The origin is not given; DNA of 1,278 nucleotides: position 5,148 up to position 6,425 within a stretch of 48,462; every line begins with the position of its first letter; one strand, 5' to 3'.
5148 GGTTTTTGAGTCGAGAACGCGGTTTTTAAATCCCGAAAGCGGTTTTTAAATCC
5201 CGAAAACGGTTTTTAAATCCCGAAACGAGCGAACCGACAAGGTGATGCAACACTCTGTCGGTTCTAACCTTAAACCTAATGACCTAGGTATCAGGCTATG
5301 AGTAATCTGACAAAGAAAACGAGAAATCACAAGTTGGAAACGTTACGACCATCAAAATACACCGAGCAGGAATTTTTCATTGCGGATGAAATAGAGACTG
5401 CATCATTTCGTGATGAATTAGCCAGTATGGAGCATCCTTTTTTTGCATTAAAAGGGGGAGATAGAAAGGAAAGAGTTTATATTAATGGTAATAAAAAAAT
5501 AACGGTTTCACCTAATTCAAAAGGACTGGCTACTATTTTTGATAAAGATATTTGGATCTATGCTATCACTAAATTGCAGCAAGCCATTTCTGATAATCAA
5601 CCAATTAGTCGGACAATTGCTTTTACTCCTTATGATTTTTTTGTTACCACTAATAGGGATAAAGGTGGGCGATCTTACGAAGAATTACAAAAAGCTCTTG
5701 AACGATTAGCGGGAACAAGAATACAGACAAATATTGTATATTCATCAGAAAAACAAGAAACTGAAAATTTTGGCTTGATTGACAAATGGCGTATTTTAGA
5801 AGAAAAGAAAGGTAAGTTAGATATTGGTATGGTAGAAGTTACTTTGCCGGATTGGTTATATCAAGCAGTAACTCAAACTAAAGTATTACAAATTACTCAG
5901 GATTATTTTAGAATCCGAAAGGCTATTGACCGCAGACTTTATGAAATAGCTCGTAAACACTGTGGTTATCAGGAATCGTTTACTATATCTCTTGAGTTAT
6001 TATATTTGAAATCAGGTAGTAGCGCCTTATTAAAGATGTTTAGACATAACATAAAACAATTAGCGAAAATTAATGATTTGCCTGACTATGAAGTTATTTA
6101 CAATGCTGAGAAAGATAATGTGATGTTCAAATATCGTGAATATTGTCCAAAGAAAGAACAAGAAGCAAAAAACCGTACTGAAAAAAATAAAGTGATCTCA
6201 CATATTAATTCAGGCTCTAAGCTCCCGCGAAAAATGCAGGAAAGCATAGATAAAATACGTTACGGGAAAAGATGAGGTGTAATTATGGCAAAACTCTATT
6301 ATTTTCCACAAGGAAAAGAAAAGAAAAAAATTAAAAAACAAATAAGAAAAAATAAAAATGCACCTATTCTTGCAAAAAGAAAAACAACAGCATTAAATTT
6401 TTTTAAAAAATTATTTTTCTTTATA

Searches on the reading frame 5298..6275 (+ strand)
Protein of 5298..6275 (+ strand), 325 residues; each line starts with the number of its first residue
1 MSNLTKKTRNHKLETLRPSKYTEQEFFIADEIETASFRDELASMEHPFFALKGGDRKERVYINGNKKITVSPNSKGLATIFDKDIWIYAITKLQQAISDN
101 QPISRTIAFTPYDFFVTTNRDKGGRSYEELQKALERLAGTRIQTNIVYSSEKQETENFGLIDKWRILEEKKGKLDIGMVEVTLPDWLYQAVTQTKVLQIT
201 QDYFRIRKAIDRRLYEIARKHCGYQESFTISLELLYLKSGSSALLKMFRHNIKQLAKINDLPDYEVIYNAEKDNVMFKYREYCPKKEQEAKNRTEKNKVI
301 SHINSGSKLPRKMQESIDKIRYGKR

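Call 102: search_protein_families(library=pfam, proteins=[window:5298-6275:+], max_evalue=0.001)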
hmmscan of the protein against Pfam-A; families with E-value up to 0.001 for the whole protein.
window:5298-6275:+ (325 aa): 1 family
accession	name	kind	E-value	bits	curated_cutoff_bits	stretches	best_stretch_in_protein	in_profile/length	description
PF10134.15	RPA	-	5.4e-77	258.8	27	1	38-266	1-228/228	Replication initiator protein A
